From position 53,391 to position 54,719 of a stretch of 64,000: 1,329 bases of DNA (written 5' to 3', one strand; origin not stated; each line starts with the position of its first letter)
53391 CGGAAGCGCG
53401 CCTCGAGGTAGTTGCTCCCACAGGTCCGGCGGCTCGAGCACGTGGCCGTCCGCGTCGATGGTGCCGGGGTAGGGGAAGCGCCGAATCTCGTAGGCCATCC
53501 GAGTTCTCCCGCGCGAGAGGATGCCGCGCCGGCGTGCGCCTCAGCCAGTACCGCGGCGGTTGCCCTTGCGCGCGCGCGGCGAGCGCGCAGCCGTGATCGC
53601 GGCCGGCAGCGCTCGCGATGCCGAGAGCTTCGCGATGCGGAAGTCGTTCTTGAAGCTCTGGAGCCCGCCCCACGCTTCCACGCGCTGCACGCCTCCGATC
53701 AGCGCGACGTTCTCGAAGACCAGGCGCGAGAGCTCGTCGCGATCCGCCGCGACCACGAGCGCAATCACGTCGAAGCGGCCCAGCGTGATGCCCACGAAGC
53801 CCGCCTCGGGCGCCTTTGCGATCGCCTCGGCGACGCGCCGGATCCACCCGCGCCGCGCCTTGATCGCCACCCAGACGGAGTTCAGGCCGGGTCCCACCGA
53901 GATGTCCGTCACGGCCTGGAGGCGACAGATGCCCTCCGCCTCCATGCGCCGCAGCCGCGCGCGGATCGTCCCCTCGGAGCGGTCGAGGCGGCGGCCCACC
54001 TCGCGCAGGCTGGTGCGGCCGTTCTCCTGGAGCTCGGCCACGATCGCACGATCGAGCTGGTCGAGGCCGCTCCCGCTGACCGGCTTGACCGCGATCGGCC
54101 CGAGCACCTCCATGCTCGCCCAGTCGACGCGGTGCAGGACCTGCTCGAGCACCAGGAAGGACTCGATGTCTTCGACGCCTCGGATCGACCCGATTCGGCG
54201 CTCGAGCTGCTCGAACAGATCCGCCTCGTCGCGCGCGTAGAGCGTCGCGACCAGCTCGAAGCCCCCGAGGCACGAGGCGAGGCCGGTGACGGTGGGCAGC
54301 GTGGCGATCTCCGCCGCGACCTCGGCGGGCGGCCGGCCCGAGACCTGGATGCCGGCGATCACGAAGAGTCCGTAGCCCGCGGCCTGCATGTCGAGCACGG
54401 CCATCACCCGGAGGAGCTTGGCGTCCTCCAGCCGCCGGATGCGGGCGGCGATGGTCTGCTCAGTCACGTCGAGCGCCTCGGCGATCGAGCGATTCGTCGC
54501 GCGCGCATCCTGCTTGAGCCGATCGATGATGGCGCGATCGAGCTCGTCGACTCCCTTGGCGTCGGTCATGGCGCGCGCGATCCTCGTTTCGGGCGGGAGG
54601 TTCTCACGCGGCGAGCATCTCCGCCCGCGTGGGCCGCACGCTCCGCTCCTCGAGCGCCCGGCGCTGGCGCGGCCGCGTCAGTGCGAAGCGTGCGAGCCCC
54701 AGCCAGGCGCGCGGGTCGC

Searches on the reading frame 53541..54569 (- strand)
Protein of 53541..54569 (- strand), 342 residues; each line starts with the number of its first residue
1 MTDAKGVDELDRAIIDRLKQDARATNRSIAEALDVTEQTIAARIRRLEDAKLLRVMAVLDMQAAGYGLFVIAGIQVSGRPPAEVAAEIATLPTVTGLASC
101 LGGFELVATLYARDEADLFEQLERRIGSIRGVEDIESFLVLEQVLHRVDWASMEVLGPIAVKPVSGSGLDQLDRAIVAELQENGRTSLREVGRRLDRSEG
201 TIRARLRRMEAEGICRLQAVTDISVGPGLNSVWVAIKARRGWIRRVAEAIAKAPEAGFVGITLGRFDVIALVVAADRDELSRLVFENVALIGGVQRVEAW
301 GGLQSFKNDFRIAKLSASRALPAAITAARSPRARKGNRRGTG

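Call 3: search_protein_families(library=pfam, proteins=[window:53541-54569:-], max_evalue=0.01)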
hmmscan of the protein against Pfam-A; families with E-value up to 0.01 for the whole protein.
window:53541-54569:- (342 aa): 21 families
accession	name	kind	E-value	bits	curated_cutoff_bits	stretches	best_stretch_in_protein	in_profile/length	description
PF13404.12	HTH_AsnC-type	-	1.1e-24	86.3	27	2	169-210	1-42/42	AsnC-type helix-turn-helix domain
PF13412.12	HTH_24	-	1.7e-23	82.3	21.9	2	169-214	1-46/48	Winged helix-turn-helix DNA-binding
PF01037.27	AsnC_trans_reg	-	1.3e-20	73.5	25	2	73-143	2-73/73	Lrp/AsnC ligand binding domain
PF22482.2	AsnC_trans_reg_3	-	1.2e-13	51.5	24.4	1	242-308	23-88/95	PF0864 C-terminal dimeric alpha+beta barrel domain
PF12840.13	HTH_20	-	4.3e-08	33.4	27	1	12-55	7-50/51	Helix-turn-helix domain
PF13384.12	HTH_23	-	4.4e-07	30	24.6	0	9-47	4-41/50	Homeodomain-like domain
PF08279.18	HTH_11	-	6.9e-07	29.5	25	1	13-50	4-42/55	HTH domain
PF13518.12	HTH_28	-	4.9e-06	26.9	25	1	175-214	4-41/52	Helix-turn-helix domain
PF01047.28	MarR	-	3e-05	24.3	24.6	0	15-54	9-48/59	MarR family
PF13936.12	HTH_38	-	5e-05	23.4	27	1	166-208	2-43/44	Helix-turn-helix domain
PF08281.18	Sigma70_r4_2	-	6e-05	23.1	25.7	0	187-208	28-49/54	Sigma-70, region 4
PF04545.22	Sigma70_r4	-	9.8e-05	22.2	24.1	1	168-208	4-43/50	Sigma-70, region 4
PF08220.18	HTH_DeoR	-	0.00021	21.4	21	0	175-214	4-43/57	DeoR-like helix-turn-helix domain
PF12802.13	MarR_2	-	0.00028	21.4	27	0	168-213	2-48/61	MarR family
PF13463.12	HTH_27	-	0.00035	21.2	22.2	0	171-213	3-46/68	Winged helix DNA-binding domain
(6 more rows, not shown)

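Call 4: search_protein_families(library=ncbifam, proteins=[window:53541-54569:-], max_evalue=0.01)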
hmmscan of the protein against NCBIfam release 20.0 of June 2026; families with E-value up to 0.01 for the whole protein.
window:53541-54569:- (342 aa): 16 families
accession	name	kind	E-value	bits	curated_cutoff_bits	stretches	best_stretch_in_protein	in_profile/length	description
NF040820.1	trans_reg_LrpA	equivalog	1.4e-26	93.1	250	2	7-144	2-140/141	HTH-type transcriptional regulator LrpA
NF040947.1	trans_reg_LysM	equivalog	2.3e-21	76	180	2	7-143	1-135/136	HTH-type transcriptional regulator LysM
NF041396.1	TranRegLrp_Halo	equivalog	2.6e-21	76.1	190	2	8-127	4-124/149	HTH-type transcriptional regulator Lrp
NF008384.0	PRK11179.1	equivalog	9.9e-20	70.9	227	2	3-147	3-149/153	transcriptional regulator AsnC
NF053758.1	ChrTpTrnRegChrS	equivalog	1.7e-18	66.9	250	2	6-145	11-151/158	chromate efflux transcriptional regulator ChrS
NF041395.1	TranRegLrpA1_Halo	equivalog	4.3e-15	56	250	2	11-139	7-136/142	HTH-type transcriptional regulator LrpA1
NF008370.0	PRK11169.1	equivalog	1.2e-11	44.6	233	2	166-216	9-59/164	leucine-responsive transcriptional regulator Lrp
TIGR01884.1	cas_HTH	subfamily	5.1e-09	35.8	60.2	1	142-214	112-185/202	CRISPR-associated CARF protein Csa3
NF040708.3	Siroheme_Dcarb_AhbA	equivalog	1.7e-08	34.3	140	1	27-141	20-130/144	siroheme decarboxylase subunit alpha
NF040707.3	Siroheme_Dcarb_AhbB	equivalog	1.5e-06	28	125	1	27-95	17-86/146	siroheme decarboxylase subunit beta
TIGR02937.1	sigma70-ECF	superfamily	0.00017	21.2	42.9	0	180-209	128-157/165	sigma-70 family RNA polymerase sigma factor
TIGR02702.1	SufR_cyano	equivalog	0.00025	20.8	178.8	0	12-59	4-51/208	iron-sulfur cluster biosynthesis transcriptional regulator SufR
NF007753.1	PRK10434.1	equivalog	0.00071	19.2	350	0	173-213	7-47/253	glucitol operon DNA-binding transcriptional repressor SrlR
NF033788.1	HTH_metalloreg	subfamily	0.0011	18.8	55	0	12-54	14-56/77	metalloregulator ArsR/SmtB family transcription factor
TIGR03879.1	near_KaiC_dom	domain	0.0017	18.8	65.1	0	13-47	24-59/91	probable regulatory domain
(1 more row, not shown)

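Call 5: search_solved_structures(query=window:53541-54569:-, max_evalue=0.001, show_alignments=1)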
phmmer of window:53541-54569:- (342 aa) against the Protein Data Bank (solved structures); distinct sequences matched with E-value up to 0.001: 26.
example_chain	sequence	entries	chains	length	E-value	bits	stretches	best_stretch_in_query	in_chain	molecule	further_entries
7fby_A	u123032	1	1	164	1.1e-20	77.5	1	168-299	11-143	Transcriptional regulatory protein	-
9w4v_A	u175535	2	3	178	1.3e-20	77.3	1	168-299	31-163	Uncharacterized HTH-type transcriptional regulator PH0140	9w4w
2cyy_A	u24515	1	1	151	7.3e-15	58.3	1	7-142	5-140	Putative HTH-type transcriptional regulator PH1519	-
1ri7_A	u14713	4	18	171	1.1e-14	57.8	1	7-142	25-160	Putative transcriptional regulator | Putative HTH-type transcriptional regulator PH1519 | Uncharacterized HTH-type transcriptional regulator PH1519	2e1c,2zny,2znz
1i1g_A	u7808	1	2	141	6.5e-13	51.9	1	7-143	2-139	TRANSCRIPTIONAL REGULATOR LRPA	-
2dbb_A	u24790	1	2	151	7.2e-08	35.4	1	5-142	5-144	Putative HTH-type transcriptional regulator PH0061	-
8q90_A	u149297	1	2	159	1.4e-07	34.4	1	8-142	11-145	AsnC family transcriptional regulator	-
2ia0_A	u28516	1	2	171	1.3e-06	31.2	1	169-299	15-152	Putative HTH-type transcriptional regulator PF0864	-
2p5v_A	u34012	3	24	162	4.3e-06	29.5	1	7-147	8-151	Transcriptional regulator, LRP/AsnC family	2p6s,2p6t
4pcq_A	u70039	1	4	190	6.4e-06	29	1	7-142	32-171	Possible transcriptional regulatory protein (Probably Lrp/AsnC-family)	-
2cg4_A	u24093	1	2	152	9e-06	28.5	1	7-147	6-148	REGULATORY PROTEIN ASNC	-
2gqq_A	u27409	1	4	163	1e-05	28.3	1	164-311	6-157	Leucine-responsive regulatory protein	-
2djw_A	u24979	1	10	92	2.1e-05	27.3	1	232-302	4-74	probable transcriptional regulator, AsnC family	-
2efq_A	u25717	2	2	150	3.6e-05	26.5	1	169-300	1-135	150aa long hypothetical transcriptional regulator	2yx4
2cfx_A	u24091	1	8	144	4.9e-05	26.1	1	169-218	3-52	HTH-TYPE TRANSCRIPTIONAL REGULATOR LRPC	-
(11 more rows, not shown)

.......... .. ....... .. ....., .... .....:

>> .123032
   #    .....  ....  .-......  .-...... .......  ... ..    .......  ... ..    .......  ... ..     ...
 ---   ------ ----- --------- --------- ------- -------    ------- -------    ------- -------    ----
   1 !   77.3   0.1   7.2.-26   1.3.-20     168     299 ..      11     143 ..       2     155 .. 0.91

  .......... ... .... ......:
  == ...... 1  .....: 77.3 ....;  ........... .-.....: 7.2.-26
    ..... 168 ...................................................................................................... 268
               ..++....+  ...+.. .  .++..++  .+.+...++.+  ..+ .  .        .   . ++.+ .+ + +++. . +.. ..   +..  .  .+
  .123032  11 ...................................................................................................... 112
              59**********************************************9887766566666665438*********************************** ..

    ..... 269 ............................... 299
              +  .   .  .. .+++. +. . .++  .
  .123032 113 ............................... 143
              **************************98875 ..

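Call 7: find_homologous_proteins(query=window:53541-54569:-, max_evalue=0.00001)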
Query window:53541-54569:- (342 aa): 48 proteins with E <= 0.00001 among 8000 candidates.
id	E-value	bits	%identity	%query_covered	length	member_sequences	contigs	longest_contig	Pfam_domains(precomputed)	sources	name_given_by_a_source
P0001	2.8e-189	646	91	99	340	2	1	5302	PF01047.29,PF12840.14,PF13412.13,PF08279.19,PF22482.3,PF13384.13,PF01037.29,PF13518.13,PF04545.23,PF13404.13,PF08281.19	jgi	jgi:DNA-binding Lrp family transcriptional regulator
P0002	1.5e-161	555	81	94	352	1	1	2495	PF01047.29,PF12840.14,PF13412.13,PF08279.19,PF13463.13,PF22482.3,PF01037.29,PF13518.13,PF13404.13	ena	-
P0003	6.7e-157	540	77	99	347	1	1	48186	PF12840.14,PF13412.13,PF08279.19,PF22482.3,PF01037.29,PF13518.13,PF13404.13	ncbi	-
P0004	6.1e-139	481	70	95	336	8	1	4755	PF01047.29,PF12840.14,PF13412.13,PF08279.19,PF22482.3,PF01037.29,PF13404.13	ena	-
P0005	9.9e-138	477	69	99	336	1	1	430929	PF01047.29,PF12840.14,PF13412.13,PF08279.19,PF22482.3,PF01037.29,PF13404.13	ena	-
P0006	4.2e-135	468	68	94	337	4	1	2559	PF01047.29,PF12840.14,PF13412.13,PF08279.19,PF22482.3,PF13384.13,PF01037.29,PF13404.13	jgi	jgi:DNA-binding Lrp family transcriptional regulator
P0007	2.6e-134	466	67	98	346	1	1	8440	PF08279.19,PF01037.29,PF13518.13,PF13404.13,PF12802.14,PF01047.29,PF12840.14,PF13412.13,PF13463.13,PF22482.3,PF18024.8,PF08220.19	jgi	jgi:DNA-binding Lrp family transcriptional regulator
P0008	7.1e-134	464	67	97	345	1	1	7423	PF01047.29,PF12840.14,PF13412.13,PF08279.19,PF22482.3,PF01037.29,PF18024.8,PF13404.13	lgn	-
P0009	3.3e-133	462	69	94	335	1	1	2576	PF01047.29,PF12840.14,PF13412.13,PF08279.19,PF25212.3,PF22482.3,PF01037.29,PF13404.13,PF12802.14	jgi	jgi:DNA-binding Lrp family transcriptional regulator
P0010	1.4e-132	460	67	98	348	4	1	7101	PF01047.29,PF12840.14,PF13412.13,PF08279.19,PF22482.3,PF13384.13,PF01037.29,PF18024.8,PF13404.13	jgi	jgi:DNA-binding Lrp family transcriptional regulator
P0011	2.0e-132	459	65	98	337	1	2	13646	PF08279.19,PF13384.13,PF01037.29,PF13518.13,PF13404.13,PF12802.14,PF01047.29,PF12840.14,PF13412.13,PF13463.13,PF22482.3,PF14090.13,PF18024.8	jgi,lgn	jgi:DNA-binding Lrp family transcriptional regulator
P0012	3.0e-132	459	66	100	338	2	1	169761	PF22451.3,PF08279.19,PF25212.3,PF13384.13,PF01037.29,PF13518.13,PF09339.17,PF13404.13,PF12802.14,PF08281.19,PF01047.29,PF12840.14,PF13412.13,PF22482.3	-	-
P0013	2.2e-131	456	65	98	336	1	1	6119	PF08279.19,PF25212.3,PF13730.13,PF13384.13,PF01037.29,PF13518.13,PF13404.13,PF12802.14,PF01047.29,PF12840.14,PF13412.13,PF13463.13,PF22482.3,PF14090.13,PF13936.13,PF18024.8,PF04545.23,PF08220.19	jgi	jgi:DNA-binding Lrp family transcriptional regulator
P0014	3.8e-131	455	67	97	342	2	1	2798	PF01047.29,PF12840.14,PF13412.13,PF08279.19,PF13463.13,PF22482.3,PF13384.13,PF01037.29,PF18024.8,PF13404.13,PF12802.14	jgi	jgi:DNA-binding Lrp family transcriptional regulator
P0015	6.4e-131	454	65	99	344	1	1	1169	PF12840.14,PF13412.13,PF08279.19,PF22482.3,PF13384.13,PF01037.29,PF18024.8,PF13404.13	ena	-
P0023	3.2e-128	446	65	99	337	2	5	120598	PF01047.29,PF12840.14,PF13412.13,PF08279.19,PF13463.13,PF22482.3,PF01037.29,PF18024.8,PF13404.13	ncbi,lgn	-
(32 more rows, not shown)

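Call 14: find_encoding_contigs(protein=P0012, flank=10000, max_places=3)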
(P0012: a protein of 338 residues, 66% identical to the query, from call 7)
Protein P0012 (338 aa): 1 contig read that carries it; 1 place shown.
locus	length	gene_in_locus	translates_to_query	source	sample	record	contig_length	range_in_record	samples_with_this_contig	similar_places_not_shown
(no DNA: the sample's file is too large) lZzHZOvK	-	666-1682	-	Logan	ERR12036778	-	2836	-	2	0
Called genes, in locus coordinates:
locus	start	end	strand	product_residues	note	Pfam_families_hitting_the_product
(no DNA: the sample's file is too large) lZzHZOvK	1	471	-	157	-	?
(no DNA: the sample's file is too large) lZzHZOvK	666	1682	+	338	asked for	PF01047:MarR (faint), PF12840:HTH_20 (weak), PF13404:HTH_AsnC-type, PF13412:HTH_24, PF01037:AsnC_trans_reg, PF13404:HTH_AsnC-type, PF13412:HTH_24, PF01037:AsnC_trans_reg (weak), +9 more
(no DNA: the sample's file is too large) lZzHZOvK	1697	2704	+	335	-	PF08279:HTH_11 (faint), PF13404:HTH_AsnC-type, PF13412:HTH_24, PF01047:MarR (weak), PF01037:AsnC_trans_reg, PF13404:HTH_AsnC-type, PF13412:HTH_24, PF01037:AsnC_trans_reg (weak), +1 more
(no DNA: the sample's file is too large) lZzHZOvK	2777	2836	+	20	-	?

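Call 15: find_encoding_contigs(protein=window:53541-54569:-, flank=10000, max_places=3)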
Protein window:53541-54569:- (342 aa): no gene with exactly this product is on record in the collection.

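Call 16: find_encoding_contigs(protein=P0005, flank=8000, max_places=2)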
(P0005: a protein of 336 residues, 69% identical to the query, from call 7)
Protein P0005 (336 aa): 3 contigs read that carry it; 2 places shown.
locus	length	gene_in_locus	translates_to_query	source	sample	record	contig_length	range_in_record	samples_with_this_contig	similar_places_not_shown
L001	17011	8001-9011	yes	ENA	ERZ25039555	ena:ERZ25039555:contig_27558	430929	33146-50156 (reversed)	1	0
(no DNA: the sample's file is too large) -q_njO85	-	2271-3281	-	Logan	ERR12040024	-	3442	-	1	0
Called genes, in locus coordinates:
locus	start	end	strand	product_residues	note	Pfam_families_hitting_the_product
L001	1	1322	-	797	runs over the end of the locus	PF07715:Plug, PF00593:TonB_dep_Rec_b-barrel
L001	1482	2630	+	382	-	PF04909:Amidohydro_2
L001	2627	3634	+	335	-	PF00296:Bac_luciferase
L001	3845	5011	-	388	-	PF02771:Acyl-CoA_dh_N, PF02770:Acyl-CoA_dh_M, PF00441:Acyl-CoA_dh_1, PF08028:Acyl-CoA_dh_2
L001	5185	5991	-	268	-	PF00106:adh_short, PF08659:KR, PF13561:adh_short_C2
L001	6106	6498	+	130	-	PF12680:SnoaL_2 (weak)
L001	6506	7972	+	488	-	PF00890:FAD_binding_2 (weak), PF01266:DAO, PF01494:FAD_binding_3 (faint), PF13450:NAD_binding_8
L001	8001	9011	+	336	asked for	PF01047:MarR (faint), PF08279:HTH_11 (faint), PF13404:HTH_AsnC-type, PF13412:HTH_24, PF01037:AsnC_trans_reg, PF13404:HTH_AsnC-type, PF13412:HTH_24, PF22482:AsnC_trans_reg_3 (weak), +1 more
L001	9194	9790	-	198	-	-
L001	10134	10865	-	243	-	PF13450:NAD_binding_8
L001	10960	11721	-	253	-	PF00106:adh_short, PF23441:SDR (weak), PF13561:adh_short_C2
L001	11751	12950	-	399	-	PF00067:p450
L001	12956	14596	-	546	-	PF00501:AMP-binding, PF13193:AMP-binding_C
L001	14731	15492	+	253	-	PF00106:adh_short, PF08659:KR, PF13561:adh_short_C2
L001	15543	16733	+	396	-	PF00355:Rieske, PF00848:Ring_hydroxyl_A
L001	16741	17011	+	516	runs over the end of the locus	PF00501:AMP-binding, PF13193:AMP-binding_C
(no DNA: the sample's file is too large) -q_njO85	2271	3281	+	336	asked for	PF01047:MarR (faint), PF08279:HTH_11 (faint), PF13404:HTH_AsnC-type, PF13412:HTH_24, PF01037:AsnC_trans_reg, PF13404:HTH_AsnC-type, PF13412:HTH_24, PF22482:AsnC_trans_reg_3 (weak), +1 more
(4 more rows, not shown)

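Call 17: find_encoding_contigs(protein=P0003, flank=8000, max_places=2)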
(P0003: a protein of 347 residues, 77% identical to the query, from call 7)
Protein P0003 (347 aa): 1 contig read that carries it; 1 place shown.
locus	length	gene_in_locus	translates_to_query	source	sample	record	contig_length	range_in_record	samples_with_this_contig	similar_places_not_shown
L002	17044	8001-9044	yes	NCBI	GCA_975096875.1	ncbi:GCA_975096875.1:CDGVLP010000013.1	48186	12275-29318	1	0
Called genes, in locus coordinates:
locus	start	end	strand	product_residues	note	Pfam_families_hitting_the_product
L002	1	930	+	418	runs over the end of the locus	PF00990:GGDEF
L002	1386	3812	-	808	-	PF07715:Plug, PF00593:TonB_dep_Rec_b-barrel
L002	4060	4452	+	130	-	PF07366:SnoaL (weak), PF12680:SnoaL_2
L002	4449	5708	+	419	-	PF00296:Bac_luciferase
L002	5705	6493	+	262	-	PF12697:Abhydrolase_6, PF00561:Abhydrolase_1 (weak), PF12146:Hydrolase_4, PF00561:Abhydrolase_1 (weak)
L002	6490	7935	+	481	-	PF00890:FAD_binding_2 (weak), PF01266:DAO, PF01494:FAD_binding_3 (faint), PF13450:NAD_binding_8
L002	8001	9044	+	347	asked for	PF12840:HTH_20 (faint), PF13404:HTH_AsnC-type, PF13412:HTH_24, PF01037:AsnC_trans_reg, PF13404:HTH_AsnC-type, PF13412:HTH_24, PF01037:AsnC_trans_reg, PF22482:AsnC_trans_reg_3 (weak), +2 more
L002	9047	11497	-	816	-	PF02515:CoA_transf_3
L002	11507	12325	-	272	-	PF00106:adh_short, PF08659:KR, PF23441:SDR (weak), PF13561:adh_short_C2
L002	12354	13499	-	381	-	-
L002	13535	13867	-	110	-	PF01979:Amidohydro_1 (weak), PF07969:Amidohydro_3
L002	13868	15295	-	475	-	PF07969:Amidohydro_3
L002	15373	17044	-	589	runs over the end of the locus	PF01979:Amidohydro_1 (faint), PF07969:Amidohydro_3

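Call 18: find_encoding_contigs(protein=P0023, flank=8000, max_places=2)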
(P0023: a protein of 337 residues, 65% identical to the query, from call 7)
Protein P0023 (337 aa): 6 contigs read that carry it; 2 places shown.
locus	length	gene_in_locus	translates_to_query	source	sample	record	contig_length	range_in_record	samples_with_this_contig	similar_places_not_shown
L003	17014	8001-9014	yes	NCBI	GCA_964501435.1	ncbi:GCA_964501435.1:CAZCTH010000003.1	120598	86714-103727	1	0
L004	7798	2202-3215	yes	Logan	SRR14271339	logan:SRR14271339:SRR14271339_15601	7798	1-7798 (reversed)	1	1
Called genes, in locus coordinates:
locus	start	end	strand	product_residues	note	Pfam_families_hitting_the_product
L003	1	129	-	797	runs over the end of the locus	PF07715:Plug, PF00593:TonB_dep_Rec_b-barrel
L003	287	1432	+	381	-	PF04909:Amidohydro_2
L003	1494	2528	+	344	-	PF00296:Bac_luciferase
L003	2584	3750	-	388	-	PF02771:Acyl-CoA_dh_N, PF02770:Acyl-CoA_dh_M, PF00441:Acyl-CoA_dh_1, PF08028:Acyl-CoA_dh_2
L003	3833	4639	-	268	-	PF00106:adh_short, PF08659:KR, PF13561:adh_short_C2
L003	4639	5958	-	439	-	PF00296:Bac_luciferase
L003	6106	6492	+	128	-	PF07366:SnoaL (faint), PF12680:SnoaL_2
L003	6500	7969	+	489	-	PF01266:DAO (weak), PF01494:FAD_binding_3 (weak), PF12831:FAD_oxidored, PF13450:NAD_binding_8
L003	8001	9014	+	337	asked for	PF01047:MarR (faint), PF13404:HTH_AsnC-type, PF13412:HTH_24, PF01037:AsnC_trans_reg, PF13404:HTH_AsnC-type, PF13412:HTH_24, PF01037:AsnC_trans_reg (weak), PF22482:AsnC_trans_reg_3, +4 more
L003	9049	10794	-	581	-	PF01979:Amidohydro_1 (faint), PF07969:Amidohydro_3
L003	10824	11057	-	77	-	-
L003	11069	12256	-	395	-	PF01636:APH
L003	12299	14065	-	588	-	PF07969:Amidohydro_3, PF01979:Amidohydro_1 (weak)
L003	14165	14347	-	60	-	-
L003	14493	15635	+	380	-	PF00144:Beta-lactamase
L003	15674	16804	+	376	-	PF04909:Amidohydro_2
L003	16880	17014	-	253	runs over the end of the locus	PF00106:adh_short, PF23441:SDR (weak), PF13561:adh_short_C2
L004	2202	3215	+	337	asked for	PF01047:MarR (faint), PF13404:HTH_AsnC-type, PF13412:HTH_24, PF01037:AsnC_trans_reg, PF13404:HTH_AsnC-type, PF13412:HTH_24, PF01037:AsnC_trans_reg (weak), PF22482:AsnC_trans_reg_3, +4 more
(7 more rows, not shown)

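Call 29: predict_structure(alignment_id=A2)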
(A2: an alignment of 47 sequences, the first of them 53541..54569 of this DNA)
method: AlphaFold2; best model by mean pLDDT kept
length: 342 residues; sequences in the alignment: 47
mean_pLDDT: 89.1   pTM: 0.84
mean pLDDT of the five models: 89.1, 88.9, 88.8, 87.1, 86.3
residues with pLDDT >= 90: 273; 70-90: 28; 50-70: 20; < 50: 21
segments of 3 or more residues with pLDDT < 50: 1-3, 320-335
pLDDT, mean of each block of 10 residues (from residue 1): 67 96 97 98 96 94 93 98 96 93 95 96 97 98 94 73 70 94 95 98 97 94 81 97 98 94 97 92 96 97 92 79 37 48 47
secondary structure, 60 per line:
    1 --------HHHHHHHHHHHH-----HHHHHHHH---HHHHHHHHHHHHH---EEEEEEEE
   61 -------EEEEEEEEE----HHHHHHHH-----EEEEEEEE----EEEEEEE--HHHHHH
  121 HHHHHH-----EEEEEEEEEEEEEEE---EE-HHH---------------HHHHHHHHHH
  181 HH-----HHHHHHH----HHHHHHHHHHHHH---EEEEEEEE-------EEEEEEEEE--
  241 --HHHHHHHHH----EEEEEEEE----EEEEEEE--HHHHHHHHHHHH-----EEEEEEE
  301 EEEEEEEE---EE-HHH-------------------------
elements in order: H9-20 H26-33 H37-49 E53-60 E68-76 H81-88 E94-101 E106-112 H115-126 E132-146 H171-182 H188-194 H199-211 E215-222 E230-238 H243-251 E256-263 E268-274 H277-288 E294-308

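Call 30: search_protein_representatives(protein=window:53541-54569:-)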
Query: 342 residues. Proteins with E-value up to 0.001 (for the whole library): 5695; up to 1e-10: 1491; up to 1e-30: 109. The best 150 are listed.
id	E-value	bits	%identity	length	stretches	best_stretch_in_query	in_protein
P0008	2.3e-134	464.1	67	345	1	4-334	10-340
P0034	5.2e-87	308.5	53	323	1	7-313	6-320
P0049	3.4e-69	250.0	44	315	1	7-313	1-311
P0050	4.6e-62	226.6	42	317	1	7-313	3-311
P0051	1.8e-61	224.6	41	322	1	7-313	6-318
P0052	2.2e-58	214.5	39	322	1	7-318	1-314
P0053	7.3e-52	193.1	37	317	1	7-315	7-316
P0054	2.8e-51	191.1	37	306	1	18-311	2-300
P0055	7.7e-51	189.7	39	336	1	6-315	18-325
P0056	9.7e-51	189.4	37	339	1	3-312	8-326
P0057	3.3e-48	181.1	40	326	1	6-301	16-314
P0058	7.0e-48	180.0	36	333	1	7-313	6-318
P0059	2.0e-47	178.5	36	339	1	4-310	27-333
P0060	1.8e-46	175.3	36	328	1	7-314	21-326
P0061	2.0e-46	175.2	33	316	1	8-314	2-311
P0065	3.9e-45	171.0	33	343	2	3-219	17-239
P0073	6.3e-43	163.7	36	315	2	6-152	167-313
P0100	5.6e-37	144.2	33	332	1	7-310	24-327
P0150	3.3e-31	125.2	32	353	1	6-318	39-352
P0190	1.2e-28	116.8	28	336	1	2-322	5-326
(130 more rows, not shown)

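Call 32: list_cluster_members(proteins=[P0049, P0050, P0052, P0055, P0057, P0065, P0073, P0100, P0150, P0190])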
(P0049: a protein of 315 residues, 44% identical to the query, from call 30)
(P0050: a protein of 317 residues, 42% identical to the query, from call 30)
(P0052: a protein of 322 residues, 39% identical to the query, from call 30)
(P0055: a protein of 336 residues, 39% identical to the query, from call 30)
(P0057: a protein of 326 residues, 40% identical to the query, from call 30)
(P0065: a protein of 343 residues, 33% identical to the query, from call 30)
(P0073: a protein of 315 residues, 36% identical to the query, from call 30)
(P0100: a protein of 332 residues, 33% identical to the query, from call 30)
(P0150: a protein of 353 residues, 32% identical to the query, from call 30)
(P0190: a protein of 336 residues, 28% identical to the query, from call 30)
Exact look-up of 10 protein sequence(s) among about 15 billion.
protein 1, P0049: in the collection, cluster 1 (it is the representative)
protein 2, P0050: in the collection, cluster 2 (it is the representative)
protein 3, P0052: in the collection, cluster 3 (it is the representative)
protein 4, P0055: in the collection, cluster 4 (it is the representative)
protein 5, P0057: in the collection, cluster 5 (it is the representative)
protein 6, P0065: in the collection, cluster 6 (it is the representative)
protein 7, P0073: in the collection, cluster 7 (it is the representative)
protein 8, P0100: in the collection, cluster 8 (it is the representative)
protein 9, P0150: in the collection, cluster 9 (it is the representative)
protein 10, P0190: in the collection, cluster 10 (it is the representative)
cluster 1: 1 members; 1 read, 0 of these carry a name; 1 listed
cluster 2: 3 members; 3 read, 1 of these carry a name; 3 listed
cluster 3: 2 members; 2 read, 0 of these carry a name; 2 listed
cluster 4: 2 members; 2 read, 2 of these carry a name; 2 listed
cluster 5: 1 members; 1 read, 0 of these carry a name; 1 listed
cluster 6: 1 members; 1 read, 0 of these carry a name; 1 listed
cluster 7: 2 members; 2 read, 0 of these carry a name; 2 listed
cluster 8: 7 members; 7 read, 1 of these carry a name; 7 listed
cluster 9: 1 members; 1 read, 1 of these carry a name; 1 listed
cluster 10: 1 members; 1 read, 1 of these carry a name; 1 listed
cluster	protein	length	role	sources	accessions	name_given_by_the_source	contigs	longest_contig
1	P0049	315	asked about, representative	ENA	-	-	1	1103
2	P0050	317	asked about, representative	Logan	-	-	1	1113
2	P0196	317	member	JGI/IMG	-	DNA-binding Lrp family transcriptional regulator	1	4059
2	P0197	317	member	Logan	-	-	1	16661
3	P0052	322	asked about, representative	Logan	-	-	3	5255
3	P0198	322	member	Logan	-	-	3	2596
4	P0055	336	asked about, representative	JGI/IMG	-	Lrp/AsnC family transcriptional regulator for asnA, asnC and gidA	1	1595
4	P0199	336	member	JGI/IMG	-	Lrp/AsnC family transcriptional regulator for asnA, asnC and gidA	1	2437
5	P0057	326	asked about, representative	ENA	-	-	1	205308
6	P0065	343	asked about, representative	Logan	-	-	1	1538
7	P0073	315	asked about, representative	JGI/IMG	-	-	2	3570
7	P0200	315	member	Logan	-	-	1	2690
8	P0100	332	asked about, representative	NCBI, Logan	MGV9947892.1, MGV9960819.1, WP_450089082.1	Lrp/AsnC family transcriptional regulator [Rhodococcus aetherivorans]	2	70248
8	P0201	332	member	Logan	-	-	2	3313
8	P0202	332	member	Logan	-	-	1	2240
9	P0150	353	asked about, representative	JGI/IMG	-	DNA-binding Lrp family transcriptional regulator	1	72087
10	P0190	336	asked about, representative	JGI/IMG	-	Lrp/AsnC family transcriptional regulator for asnA, asnC and gidA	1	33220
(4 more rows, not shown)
